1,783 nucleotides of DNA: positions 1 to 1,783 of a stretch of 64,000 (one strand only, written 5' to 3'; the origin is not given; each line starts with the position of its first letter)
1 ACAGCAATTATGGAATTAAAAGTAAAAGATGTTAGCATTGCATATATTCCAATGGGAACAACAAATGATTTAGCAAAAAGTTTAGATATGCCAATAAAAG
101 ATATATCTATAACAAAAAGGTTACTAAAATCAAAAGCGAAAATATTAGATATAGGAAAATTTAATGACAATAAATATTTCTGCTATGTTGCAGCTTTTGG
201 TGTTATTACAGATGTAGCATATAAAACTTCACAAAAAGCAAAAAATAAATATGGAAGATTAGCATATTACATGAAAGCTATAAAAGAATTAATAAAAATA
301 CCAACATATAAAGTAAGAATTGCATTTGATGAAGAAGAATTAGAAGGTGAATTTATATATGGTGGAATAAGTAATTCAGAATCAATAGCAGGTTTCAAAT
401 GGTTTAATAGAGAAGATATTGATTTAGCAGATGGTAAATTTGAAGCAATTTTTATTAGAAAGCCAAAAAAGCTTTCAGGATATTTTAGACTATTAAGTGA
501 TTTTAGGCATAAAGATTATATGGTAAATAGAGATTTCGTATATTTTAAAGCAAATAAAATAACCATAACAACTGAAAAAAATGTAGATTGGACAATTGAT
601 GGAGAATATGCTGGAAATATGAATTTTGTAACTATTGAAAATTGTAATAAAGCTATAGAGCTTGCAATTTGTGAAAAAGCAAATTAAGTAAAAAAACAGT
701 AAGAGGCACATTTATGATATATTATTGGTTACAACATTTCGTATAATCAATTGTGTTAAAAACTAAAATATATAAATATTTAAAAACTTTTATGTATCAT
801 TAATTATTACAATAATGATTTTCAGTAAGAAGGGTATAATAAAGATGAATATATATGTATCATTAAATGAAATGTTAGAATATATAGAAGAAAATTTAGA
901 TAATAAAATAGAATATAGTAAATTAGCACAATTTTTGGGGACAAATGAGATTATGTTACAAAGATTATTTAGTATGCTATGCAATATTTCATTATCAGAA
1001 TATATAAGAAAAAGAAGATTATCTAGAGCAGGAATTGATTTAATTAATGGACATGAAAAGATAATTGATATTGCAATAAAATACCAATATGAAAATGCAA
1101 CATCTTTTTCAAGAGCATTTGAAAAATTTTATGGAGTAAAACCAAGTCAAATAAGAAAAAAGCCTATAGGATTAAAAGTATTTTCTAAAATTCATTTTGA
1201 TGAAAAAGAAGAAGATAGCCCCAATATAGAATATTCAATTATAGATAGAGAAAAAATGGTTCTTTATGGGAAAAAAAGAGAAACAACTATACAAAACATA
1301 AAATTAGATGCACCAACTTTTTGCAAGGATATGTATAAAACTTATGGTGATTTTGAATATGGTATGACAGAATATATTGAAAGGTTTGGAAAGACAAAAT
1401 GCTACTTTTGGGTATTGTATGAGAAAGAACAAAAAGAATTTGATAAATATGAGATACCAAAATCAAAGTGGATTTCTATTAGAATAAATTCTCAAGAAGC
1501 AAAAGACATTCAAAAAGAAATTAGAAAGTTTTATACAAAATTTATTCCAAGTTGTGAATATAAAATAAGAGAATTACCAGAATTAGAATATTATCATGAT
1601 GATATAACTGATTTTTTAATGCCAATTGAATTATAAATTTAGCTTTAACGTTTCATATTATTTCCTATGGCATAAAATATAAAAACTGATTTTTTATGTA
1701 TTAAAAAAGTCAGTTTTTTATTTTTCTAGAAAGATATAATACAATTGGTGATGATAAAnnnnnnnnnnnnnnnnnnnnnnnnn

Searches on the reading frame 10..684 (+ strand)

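Call 27: search_protein_families(library=pfam, proteins=[window:10-684:+], max_evalue=0.0001)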
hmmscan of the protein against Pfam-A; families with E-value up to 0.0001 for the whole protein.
window:10-684:+ (225 aa): 2 families
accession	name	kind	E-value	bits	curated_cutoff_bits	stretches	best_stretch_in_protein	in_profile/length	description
PF19279.4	YegS_C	-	4.3e-07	30.2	27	1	71-205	12-144/158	YegS C-terminal NAD kinase beta sandwich-like domain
PF00781.29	DAGK_cat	-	5.3e-06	26.5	23.6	1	6-50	80-124/125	Diacylglycerol kinase catalytic domain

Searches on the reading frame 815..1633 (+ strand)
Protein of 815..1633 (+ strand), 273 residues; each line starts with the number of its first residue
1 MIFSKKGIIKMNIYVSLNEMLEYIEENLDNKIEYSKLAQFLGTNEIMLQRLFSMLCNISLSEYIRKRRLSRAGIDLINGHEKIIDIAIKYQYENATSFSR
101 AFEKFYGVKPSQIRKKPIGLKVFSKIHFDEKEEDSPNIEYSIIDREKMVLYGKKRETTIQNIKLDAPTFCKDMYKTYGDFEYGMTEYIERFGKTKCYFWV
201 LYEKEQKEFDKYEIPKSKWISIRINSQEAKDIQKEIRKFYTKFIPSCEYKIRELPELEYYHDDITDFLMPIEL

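Call 27: search_protein_families(library=pfam, proteins=[window:815-1633:+], max_evalue=0.0001)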
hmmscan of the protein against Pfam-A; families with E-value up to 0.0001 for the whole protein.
window:815-1633:+ (273 aa): 4 families
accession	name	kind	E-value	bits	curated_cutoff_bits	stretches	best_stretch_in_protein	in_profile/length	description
PF12833.13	HTH_18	-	5.6e-18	65.4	33.6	1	37-115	1-79/80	Helix-turn-helix domain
PF00165.29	HTH_AraC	-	2e-08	34.6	26.6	1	82-115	10-42/42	Bacterial regulatory helix-turn-helix proteins, AraC family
PF06445.20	GyrI-like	-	8.7e-06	26.5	26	1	203-263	75-137/155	GyrI-like small molecule binding domain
PF14526.11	Cass2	-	4.8e-05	24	27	1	190-266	61-140/150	Integron-associated effector binding protein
